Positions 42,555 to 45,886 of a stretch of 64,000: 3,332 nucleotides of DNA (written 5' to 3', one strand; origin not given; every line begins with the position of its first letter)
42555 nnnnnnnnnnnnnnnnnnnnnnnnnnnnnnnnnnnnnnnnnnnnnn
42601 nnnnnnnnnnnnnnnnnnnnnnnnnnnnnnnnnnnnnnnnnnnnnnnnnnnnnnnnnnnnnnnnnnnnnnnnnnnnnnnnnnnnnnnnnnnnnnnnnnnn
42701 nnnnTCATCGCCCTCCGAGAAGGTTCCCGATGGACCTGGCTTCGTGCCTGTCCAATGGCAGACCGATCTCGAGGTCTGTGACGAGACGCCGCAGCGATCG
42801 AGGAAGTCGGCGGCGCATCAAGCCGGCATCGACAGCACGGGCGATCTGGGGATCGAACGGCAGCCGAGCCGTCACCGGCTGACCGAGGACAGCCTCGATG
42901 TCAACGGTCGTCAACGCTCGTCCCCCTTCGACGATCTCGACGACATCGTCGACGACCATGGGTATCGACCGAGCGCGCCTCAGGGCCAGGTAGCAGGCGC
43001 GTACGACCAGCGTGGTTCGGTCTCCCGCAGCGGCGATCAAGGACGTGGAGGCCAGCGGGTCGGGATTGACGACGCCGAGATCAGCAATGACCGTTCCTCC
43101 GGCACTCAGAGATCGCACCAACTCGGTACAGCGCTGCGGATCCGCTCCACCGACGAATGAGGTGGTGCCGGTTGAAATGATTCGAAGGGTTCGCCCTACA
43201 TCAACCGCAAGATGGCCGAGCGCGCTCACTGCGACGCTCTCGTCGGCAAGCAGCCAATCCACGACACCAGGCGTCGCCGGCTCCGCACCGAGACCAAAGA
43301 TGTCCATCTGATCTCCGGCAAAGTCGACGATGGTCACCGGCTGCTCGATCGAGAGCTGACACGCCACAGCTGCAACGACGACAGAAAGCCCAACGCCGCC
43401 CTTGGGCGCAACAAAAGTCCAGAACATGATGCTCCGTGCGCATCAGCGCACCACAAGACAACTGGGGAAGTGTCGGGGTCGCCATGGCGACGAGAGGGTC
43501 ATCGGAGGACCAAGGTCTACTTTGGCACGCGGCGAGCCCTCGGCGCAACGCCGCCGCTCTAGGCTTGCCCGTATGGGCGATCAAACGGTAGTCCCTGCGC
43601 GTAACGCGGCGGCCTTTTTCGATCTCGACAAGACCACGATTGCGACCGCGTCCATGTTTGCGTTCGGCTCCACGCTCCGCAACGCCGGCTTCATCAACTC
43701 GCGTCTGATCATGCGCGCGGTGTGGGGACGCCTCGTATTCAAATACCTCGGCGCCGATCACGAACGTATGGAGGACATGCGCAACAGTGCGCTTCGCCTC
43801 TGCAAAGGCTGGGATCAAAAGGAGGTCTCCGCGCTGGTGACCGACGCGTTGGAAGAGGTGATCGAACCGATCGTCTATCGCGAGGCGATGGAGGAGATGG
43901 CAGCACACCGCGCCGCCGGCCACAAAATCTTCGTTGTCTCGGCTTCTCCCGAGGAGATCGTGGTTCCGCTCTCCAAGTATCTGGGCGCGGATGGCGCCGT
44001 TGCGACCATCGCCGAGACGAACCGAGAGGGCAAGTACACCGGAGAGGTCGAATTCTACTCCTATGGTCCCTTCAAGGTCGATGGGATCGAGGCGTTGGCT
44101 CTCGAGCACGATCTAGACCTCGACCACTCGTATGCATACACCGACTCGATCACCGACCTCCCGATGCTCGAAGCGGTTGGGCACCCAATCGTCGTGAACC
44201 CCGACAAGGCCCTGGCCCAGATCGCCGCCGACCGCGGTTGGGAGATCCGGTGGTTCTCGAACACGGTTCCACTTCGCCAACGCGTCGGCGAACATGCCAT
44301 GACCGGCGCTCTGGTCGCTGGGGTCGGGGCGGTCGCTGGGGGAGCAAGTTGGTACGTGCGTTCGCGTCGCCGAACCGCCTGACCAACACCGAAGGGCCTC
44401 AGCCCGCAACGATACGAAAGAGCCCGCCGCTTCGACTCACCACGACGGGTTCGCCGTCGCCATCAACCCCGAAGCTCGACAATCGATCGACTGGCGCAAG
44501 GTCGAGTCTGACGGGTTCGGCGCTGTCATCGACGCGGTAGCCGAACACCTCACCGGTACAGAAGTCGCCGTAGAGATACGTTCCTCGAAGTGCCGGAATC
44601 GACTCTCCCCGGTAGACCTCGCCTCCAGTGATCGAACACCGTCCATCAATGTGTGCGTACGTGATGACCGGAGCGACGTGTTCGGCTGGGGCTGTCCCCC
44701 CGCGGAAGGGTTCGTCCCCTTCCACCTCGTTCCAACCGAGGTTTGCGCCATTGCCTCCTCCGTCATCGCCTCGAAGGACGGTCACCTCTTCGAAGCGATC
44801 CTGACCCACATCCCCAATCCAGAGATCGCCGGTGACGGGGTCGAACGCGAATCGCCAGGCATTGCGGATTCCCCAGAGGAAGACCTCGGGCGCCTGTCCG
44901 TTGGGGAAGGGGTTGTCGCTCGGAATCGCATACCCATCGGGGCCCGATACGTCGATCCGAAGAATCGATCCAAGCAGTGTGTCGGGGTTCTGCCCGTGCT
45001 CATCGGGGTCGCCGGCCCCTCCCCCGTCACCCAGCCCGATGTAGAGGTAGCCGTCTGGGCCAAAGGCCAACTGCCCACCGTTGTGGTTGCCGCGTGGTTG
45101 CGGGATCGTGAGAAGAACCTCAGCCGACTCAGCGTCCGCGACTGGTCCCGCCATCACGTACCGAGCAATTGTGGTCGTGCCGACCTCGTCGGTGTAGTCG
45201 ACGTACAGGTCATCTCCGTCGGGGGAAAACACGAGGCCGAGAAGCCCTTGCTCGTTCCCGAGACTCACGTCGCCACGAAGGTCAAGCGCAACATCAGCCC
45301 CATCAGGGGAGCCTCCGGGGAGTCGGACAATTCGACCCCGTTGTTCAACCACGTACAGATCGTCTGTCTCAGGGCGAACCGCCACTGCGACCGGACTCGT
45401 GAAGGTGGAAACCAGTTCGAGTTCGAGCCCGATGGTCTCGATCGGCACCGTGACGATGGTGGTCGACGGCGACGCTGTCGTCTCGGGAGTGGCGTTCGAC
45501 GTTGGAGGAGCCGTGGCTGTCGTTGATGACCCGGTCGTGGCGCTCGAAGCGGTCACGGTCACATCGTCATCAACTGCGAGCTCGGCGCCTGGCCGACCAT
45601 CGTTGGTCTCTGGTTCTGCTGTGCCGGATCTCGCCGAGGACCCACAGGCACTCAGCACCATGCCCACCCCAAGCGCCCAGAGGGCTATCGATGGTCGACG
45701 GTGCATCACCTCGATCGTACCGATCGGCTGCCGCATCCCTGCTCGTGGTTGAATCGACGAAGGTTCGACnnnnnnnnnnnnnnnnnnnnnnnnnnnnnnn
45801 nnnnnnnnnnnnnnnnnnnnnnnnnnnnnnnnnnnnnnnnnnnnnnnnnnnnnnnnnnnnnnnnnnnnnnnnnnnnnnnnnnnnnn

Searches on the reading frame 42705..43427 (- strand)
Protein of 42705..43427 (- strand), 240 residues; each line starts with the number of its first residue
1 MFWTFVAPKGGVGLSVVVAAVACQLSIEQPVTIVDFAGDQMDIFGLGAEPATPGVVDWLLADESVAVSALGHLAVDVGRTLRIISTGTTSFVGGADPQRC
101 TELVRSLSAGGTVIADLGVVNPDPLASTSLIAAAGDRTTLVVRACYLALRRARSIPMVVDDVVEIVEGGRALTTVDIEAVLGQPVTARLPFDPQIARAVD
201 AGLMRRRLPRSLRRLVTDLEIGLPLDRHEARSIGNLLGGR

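Call 7: search_protein_families(library=pfam, proteins=[window:42705-43427:-], max_evalue=0.01)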
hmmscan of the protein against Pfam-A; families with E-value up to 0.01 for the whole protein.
window:42705-43427:- (240 aa): 1 family
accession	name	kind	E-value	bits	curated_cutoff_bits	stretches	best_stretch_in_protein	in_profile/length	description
PF01656.29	CbiA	-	0.0013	19.2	25.4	1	4-201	2-121/125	CobQ/CobB/MinD/ParA nucleotide binding domain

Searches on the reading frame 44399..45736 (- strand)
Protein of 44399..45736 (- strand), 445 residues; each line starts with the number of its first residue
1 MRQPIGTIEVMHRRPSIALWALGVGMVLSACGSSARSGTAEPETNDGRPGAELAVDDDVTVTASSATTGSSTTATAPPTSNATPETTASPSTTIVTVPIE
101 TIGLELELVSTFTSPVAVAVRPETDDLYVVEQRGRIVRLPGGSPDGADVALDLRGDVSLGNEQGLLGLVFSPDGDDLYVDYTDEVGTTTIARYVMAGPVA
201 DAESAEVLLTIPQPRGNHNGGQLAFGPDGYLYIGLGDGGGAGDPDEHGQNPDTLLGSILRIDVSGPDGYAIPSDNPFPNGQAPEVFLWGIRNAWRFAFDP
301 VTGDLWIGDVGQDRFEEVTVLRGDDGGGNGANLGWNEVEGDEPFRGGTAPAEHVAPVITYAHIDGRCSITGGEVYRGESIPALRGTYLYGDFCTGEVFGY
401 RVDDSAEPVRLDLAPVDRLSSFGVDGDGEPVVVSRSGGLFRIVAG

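Call 7: search_protein_families(library=pfam, proteins=[window:44399-45736:-], max_evalue=0.01)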
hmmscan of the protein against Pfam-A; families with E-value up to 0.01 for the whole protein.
window:44399-45736:- (445 aa): 1 family
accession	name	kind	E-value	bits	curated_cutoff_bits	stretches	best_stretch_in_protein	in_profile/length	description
PF07995.17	GSDH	-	4e-32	112.2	25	1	113-405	2-291/332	Glucose / Sorbosone dehydrogenase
